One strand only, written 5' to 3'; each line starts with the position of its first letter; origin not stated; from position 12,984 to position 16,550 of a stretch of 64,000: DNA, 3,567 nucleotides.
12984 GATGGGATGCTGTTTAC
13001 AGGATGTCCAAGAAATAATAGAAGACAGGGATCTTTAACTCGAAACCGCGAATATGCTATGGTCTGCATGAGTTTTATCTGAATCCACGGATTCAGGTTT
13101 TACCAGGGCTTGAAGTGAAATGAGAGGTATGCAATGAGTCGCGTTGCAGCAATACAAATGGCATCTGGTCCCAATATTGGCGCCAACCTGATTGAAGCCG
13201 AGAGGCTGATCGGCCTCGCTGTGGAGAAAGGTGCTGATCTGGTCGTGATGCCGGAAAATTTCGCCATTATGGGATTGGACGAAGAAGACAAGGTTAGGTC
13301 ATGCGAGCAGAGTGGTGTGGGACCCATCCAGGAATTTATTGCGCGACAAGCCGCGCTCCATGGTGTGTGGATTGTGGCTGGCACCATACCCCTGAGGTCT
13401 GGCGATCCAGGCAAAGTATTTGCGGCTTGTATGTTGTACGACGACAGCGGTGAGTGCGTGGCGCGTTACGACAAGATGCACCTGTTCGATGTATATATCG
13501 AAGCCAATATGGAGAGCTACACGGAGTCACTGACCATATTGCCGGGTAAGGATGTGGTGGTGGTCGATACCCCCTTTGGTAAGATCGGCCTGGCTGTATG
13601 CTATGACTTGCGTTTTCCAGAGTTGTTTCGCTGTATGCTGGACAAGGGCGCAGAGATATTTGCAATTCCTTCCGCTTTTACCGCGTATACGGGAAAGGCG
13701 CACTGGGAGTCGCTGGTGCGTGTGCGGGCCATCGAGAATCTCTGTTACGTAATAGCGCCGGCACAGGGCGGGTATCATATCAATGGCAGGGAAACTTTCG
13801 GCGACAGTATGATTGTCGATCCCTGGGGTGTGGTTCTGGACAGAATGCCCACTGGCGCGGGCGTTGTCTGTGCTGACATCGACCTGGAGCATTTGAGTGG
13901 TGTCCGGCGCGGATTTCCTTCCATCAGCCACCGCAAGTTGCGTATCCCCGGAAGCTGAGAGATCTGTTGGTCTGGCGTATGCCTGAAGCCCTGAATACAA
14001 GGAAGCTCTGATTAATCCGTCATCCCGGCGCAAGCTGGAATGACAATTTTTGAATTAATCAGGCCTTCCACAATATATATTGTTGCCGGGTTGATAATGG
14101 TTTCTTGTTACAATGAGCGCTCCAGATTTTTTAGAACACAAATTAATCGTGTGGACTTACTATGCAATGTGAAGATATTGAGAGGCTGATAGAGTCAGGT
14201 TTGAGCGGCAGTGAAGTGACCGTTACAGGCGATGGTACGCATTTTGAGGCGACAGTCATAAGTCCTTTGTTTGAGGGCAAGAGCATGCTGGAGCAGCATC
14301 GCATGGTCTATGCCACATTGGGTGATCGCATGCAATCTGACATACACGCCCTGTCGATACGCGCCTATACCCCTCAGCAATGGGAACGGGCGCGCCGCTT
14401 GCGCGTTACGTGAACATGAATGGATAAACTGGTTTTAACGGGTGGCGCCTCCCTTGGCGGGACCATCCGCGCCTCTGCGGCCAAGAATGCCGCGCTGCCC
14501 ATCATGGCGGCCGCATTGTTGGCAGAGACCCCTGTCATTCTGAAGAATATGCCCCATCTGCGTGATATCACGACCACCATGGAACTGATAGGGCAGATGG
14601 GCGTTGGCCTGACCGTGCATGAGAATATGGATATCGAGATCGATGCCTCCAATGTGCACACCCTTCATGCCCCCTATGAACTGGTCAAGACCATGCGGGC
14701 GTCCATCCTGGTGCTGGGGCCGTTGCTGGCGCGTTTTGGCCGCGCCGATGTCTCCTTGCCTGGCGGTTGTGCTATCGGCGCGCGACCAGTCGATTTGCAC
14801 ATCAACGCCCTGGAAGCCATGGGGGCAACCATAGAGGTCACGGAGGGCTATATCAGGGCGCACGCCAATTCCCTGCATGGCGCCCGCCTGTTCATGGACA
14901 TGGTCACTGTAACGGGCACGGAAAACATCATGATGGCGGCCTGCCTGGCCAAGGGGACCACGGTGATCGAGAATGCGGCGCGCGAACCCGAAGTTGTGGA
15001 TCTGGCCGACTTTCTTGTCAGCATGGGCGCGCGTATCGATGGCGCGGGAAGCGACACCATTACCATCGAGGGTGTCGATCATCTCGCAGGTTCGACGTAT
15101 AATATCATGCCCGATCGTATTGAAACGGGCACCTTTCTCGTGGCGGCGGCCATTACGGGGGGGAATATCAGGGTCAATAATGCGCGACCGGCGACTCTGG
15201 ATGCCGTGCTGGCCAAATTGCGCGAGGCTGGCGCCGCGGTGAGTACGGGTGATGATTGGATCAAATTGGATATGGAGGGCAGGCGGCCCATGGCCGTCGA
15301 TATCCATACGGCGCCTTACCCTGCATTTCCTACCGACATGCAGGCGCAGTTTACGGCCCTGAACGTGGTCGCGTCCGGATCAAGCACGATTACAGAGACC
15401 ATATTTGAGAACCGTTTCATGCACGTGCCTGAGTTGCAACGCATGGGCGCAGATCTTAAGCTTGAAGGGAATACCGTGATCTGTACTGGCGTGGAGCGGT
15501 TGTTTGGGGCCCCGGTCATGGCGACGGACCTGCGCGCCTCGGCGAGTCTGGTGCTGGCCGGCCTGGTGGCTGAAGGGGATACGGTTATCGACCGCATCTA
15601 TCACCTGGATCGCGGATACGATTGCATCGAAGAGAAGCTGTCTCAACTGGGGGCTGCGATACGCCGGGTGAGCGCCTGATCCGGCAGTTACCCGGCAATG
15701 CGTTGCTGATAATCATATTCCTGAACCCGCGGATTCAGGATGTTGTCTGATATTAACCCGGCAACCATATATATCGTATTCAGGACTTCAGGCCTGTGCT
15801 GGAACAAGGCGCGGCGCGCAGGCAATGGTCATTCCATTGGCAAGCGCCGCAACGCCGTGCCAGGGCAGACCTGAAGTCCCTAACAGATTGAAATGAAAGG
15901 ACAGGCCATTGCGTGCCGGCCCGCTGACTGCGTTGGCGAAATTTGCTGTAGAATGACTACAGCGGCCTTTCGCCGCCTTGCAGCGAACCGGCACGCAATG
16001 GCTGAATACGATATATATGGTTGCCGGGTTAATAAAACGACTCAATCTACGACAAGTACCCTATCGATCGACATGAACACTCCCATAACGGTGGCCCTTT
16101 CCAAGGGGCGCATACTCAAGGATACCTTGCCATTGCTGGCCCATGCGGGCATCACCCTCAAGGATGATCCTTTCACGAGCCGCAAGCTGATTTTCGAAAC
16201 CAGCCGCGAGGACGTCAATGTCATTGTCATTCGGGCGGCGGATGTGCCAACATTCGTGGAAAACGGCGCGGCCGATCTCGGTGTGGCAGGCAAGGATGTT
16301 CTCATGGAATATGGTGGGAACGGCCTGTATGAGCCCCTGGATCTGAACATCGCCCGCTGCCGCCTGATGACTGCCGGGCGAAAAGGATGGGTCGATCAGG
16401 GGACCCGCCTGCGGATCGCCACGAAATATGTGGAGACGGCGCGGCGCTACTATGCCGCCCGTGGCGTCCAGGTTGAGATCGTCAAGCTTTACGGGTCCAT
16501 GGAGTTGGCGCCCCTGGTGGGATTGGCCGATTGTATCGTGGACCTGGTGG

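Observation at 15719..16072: MITE-like element with 29-bp perfect TIRs inserted in the murA-hisG spacer, directly upstream of the his operon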

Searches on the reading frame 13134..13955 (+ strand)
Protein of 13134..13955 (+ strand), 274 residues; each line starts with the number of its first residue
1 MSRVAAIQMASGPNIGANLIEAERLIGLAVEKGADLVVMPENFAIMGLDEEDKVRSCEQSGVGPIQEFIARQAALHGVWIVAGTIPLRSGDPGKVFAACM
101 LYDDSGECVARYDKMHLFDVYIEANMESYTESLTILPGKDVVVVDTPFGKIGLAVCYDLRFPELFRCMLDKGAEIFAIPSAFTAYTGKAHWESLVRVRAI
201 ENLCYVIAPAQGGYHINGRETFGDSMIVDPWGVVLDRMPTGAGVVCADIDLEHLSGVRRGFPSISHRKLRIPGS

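Call 82: search_protein_families(library=ncbifam, proteins=[window:13134-13955:+], max_evalue=0.001)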
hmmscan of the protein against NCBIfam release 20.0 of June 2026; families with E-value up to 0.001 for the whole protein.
window:13134-13955:+ (274 aa): 10 families
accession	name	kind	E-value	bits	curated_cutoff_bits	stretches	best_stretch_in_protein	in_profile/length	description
NF043013.1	DeGluthAmidYersProt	equivalog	1.1e-74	251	500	1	3-270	5-271/278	deaminated glutathione amidase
NF033621.1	de_GSH_amidase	exception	1e-40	139.7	355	1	3-272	1-258/260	deaminated glutathione amidase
TIGR03381.1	agmatine_aguB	equivalog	2.3e-25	89.5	410.25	1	3-267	2-271/279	N-carbamoylputrescine amidase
NF007757.0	PRK10438.1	equivalog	6.3e-21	74.8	249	1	17-264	20-247/256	amidohydrolase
NF040852.1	nitrile_Arch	equivalog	2e-20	73.1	500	1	4-252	3-238/262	nitrilase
TIGR00546.1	lnt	equivalog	5.7e-14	52.1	132.9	1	14-213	179-384/395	apolipoprotein N-acyltransferase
NF009803.0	PRK13287.1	equivalog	7e-13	48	406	1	32-249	51-257/333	formamidase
NF009802.0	PRK13286.1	equivalog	1.8e-11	43.6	427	1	32-254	50-263/345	aliphatic amidase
NF010588.0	PRK13981.1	equivalog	7.7e-09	34.5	479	1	14-208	18-203/546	NAD+ synthase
TIGR04048.1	nitrile_sll0784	equivalog_domain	2.5e-05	23.4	502.6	0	63-263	77-281/301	Nit6803 family nitrilase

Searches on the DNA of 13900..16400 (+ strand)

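Call 9: search_rna_families(source=window, start=13900, end=16400, threshold=evalue, max_evalue=1)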
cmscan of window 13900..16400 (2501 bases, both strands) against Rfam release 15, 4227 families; matches with E-value up to 1: 0.
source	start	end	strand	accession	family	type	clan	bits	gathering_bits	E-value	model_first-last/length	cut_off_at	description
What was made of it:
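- On Known structured RNA families (Rfam 15, including the His leader): No match at E <= 1 in 13900-16400 on either strand (call 9).
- No Rfam family matches (call 9). No Rfam hit was found, including the His leader (call 9).
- Tried and rejected: Rfam scan of 13900-16400 at E <= 1: nothing (call 9).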

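Call 60: search_dna_similar(query=window:15751-16034:+, collection=plasmids, mode=distant, max_evalue=0.001, max_rows=15)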
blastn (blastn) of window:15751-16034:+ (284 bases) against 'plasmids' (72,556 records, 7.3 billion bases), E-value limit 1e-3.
Records with a match: 1; places in all: 1; records where one place covers at least 80% of the query: 0.
Best place of each record, by identity: 90-95% 1.
By first word of the organism name: Azotobacter 1.
By predicted mobility (MOB-suite, as given by PLSDB): mobilizable 1.
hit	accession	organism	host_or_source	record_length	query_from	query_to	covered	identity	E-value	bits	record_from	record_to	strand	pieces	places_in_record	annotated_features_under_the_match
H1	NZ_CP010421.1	Azotobacter chroococcum NCIMB 8003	cell culture,soil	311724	55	107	19%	90.6%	1e-10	74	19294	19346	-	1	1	none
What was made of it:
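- The core at window 15805-15857 matches an Azotobacter chroococcum plasmid at 90.6% over 53 nt (call 60).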

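Call 61: get_annotated_region(hit=H1, flank=1500)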
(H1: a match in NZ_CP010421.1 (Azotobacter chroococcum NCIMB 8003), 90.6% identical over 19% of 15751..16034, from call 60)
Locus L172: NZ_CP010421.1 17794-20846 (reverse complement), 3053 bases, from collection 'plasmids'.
description: Azotobacter chroococcum NCIMB 8003 plasmid pAcX50f, complete sequence
organism: Azotobacter chroococcum NCIMB 8003 (NCBI taxid 1328314)
taxonomy: Bacteria; Pseudomonadota; Gammaproteobacteria; Pseudomonadales; Pseudomonadaceae; Azotobacter; Azotobacter chroococcum; Azotobacter chroococcum NCIMB 8003
host: -; source: cell culture,soil; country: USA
typing (MOB-suite, as given by PLSDB): mobilizable; relaxase MOBH
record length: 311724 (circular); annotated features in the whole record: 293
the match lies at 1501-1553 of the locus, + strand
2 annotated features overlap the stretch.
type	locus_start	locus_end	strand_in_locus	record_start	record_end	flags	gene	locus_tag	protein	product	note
CDS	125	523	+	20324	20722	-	-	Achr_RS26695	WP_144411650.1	hypothetical protein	-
CDS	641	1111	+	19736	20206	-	-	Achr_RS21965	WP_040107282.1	RidA family protein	-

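Call 65: search_dna_similar(query=L172:1440-1720:+, collection=plasmids, mode=distant, max_evalue=0.001, max_rows=30)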
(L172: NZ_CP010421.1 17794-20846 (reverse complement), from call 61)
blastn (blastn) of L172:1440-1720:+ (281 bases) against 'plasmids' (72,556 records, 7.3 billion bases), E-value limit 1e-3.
Records with a match: 5; places in all: 8; records where one place covers at least 80% of the query: 4.
Best place of each record, by identity: >=99% 1; 95-99% 1; 90-95% 1; 80-90% 1; 60-80% 1.
By first word of the organism name: Azotobacter 3; Pseudomonas 1; Halomonas 1.
By predicted mobility (MOB-suite, as given by PLSDB): mobilizable 2; non-mobilizable 2; conjugative 1.
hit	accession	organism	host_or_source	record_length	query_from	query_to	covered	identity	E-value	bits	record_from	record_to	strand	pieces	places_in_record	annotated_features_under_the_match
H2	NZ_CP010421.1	Azotobacter chroococcum NCIMB 8003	cell culture,soil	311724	1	281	100%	100.0%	2e-141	508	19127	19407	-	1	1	none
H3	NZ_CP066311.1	Azotobacter chroococcum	single,soil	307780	6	257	90%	90.5%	2e-91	342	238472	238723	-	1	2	none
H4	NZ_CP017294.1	Pseudomonas aeruginosa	Homo sapiens,blood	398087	6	275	96%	81.2%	3e-64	252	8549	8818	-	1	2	none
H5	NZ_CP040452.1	Halomonas sp. PA16-9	-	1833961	6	276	96%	73.2%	4e-30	139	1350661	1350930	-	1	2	none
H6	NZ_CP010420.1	Azotobacter chroococcum NCIMB 8003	cell culture,soil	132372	4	46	15%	95.3%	2e-9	70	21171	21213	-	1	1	none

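Call 66: get_annotated_region(hit=H4, flank=4000)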
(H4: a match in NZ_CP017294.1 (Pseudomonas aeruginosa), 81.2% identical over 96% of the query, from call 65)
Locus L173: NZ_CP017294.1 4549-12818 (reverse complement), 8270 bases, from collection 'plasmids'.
description: Pseudomonas aeruginosa strain PA83 plasmid unnamed1, complete sequence
organism: Pseudomonas aeruginosa (NCBI taxid 287)
taxonomy: Bacteria; Pseudomonadota; Gammaproteobacteria; Pseudomonadales; Pseudomonadaceae; Pseudomonas; Pseudomonas aeruginosa
host: -; source: Homo sapiens,blood; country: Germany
typing (MOB-suite, as given by PLSDB): conjugative; replicon IncP; relaxase MOBP; mating-pair formation MPF_T
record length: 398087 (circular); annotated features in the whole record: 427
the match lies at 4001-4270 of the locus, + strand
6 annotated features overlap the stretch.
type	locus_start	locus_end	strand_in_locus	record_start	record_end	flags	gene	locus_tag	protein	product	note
CDS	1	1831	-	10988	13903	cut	-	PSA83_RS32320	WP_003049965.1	Tn3-like element IS1071 family transposase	GO:0006313 - DNA transposition [Evidence IEA]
CDS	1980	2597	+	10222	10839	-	-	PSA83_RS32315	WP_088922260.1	RluA family pseudouridine synthase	GO:0001522 - pseudouridine synthesis [Evidence IEA]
CDS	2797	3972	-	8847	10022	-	-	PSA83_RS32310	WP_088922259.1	CaiB/BaiF CoA-transferase family protein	-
CDS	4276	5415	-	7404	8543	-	-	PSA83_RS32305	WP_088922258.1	acyl-CoA dehydrogenase family protein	-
CDS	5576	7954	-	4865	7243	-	-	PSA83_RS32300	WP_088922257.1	MMPL family transporter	-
CDS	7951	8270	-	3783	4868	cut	-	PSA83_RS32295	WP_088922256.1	YCF48-related protein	-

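Call 67: get_annotated_region(hit=H5, flank=4000)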
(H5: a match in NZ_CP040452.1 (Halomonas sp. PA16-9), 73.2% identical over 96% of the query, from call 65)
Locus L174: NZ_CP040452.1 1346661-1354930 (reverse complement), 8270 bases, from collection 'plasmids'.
description: Halomonas sp. PA16-9 plasmid p_unnamed1, complete sequence
organism: Halomonas sp. PA16-9 (NCBI taxid 2576841)
taxonomy: Bacteria; Pseudomonadota; Gammaproteobacteria; Oceanospirillales; Halomonadaceae; Halomonas; Halomonas sp. PA16-9
host: -; source: -; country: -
typing (MOB-suite, as given by PLSDB): non-mobilizable
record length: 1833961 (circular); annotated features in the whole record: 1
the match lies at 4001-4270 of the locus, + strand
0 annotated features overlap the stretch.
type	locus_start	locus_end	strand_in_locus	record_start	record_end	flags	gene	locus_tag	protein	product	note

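Call 69: get_annotated_region(hit=H6, flank=3000)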
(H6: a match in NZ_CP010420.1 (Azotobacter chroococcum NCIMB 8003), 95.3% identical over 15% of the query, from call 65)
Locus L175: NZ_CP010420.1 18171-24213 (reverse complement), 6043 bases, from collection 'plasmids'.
description: Azotobacter chroococcum NCIMB 8003 plasmid pAcX50e, complete sequence
organism: Azotobacter chroococcum NCIMB 8003 (NCBI taxid 1328314)
taxonomy: Bacteria; Pseudomonadota; Gammaproteobacteria; Pseudomonadales; Pseudomonadaceae; Azotobacter; Azotobacter chroococcum; Azotobacter chroococcum NCIMB 8003
host: -; source: cell culture,soil; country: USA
typing (MOB-suite, as given by PLSDB): mobilizable; replicon rep_cluster_1301; relaxase MOBH
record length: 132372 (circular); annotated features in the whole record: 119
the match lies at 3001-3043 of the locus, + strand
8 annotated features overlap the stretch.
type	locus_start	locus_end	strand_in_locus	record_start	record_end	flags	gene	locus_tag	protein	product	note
CDS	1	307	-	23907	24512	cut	-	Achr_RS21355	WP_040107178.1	sigma-70 family RNA polymerase sigma factor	GO:0006352 - DNA-templated transcription initiation [Evidence IEA]; GO:0006355 - regulation of DNA-templated ...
CDS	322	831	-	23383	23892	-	-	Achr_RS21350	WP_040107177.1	DoxX family protein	-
CDS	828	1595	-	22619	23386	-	-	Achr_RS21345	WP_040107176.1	DNA-binding domain-containing protein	-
CDS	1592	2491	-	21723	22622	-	-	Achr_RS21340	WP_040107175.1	DUF692 domain-containing protein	-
CDS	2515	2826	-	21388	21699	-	-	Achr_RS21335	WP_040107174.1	DUF2282 domain-containing protein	-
CDS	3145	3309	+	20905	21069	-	-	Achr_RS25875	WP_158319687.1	hypothetical protein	-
CDS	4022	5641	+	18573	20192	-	-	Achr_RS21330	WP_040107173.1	inorganic phosphate transporter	-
CDS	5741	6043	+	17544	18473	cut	ppk2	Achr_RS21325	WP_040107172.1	polyphosphate kinase 2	GO:0006793 - phosphorus metabolic process [Evidence IEA]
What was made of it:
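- Tried and rejected: PLSDB gave only core matches, with no adjacent transposase (calls 60, 65-67, 69).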

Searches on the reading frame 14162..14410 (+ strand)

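Call 82: search_protein_families(library=ncbifam, proteins=[window:14162-14410:+], max_evalue=0.001)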
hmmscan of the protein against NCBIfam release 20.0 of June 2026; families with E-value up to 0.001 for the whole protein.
window:14162-14410:+ (83 aa): 1 family
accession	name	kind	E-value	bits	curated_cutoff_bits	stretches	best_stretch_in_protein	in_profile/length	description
NF008638.0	PRK11628.1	equivalog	1.7e-12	47.3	137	1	22-76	33-87/105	transcriptional regulator BolA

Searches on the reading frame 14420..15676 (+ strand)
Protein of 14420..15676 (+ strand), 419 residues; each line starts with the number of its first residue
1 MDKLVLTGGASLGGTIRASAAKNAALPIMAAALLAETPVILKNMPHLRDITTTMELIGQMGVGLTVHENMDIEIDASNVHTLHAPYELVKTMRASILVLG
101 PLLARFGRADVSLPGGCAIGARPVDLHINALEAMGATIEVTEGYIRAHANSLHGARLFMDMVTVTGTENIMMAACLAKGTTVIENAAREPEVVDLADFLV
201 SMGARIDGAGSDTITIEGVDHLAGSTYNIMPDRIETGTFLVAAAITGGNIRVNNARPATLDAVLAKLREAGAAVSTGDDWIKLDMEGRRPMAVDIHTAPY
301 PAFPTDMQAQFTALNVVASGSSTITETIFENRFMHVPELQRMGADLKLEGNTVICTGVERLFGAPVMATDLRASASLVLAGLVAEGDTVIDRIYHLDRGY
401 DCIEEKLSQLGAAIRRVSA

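Call 82: search_protein_families(library=ncbifam, proteins=[window:14420-15676:+], max_evalue=0.001)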
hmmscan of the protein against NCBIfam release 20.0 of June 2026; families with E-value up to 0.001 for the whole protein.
window:14420-15676:+ (419 aa): 5 families
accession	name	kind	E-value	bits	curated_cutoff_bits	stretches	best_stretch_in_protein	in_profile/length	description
NF006873.0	PRK09369.1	subfamily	1.4e-184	613.6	297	1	1-417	1-417/419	UDP-N-acetylglucosamine 1-carboxyvinyltransferase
TIGR01072.1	murA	equivalog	9.6e-179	594.5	392.7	1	1-416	1-416/416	UDP-N-acetylglucosamine 1-carboxyvinyltransferase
NF009470.0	PRK12830.1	equivalog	6.1e-150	499.5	552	1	1-417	1-415/417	UDP-N-acetylglucosamine 1-carboxyvinyltransferase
TIGR01356.1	aroA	equivalog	1.1e-22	80.5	287.25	1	14-398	1-400/415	3-phosphoshikimate 1-carboxyvinyltransferase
NF011381.1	PRK14806.1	equivalog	2e-13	49.5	902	1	7-249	307-551/733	bifunctional prephenate dehydrogenase/3-phosphoshikimate 1-carboxyvinyltransferase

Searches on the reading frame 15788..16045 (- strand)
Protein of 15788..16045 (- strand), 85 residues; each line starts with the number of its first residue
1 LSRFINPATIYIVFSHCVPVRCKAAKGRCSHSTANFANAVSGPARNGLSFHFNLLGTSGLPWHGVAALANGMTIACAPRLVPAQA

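Call 82: search_protein_families(library=ncbifam, proteins=[window:15788-16045:-], max_evalue=0.001)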
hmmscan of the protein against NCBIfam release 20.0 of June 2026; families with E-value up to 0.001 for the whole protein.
window:15788-16045:- (85 aa): 0 families
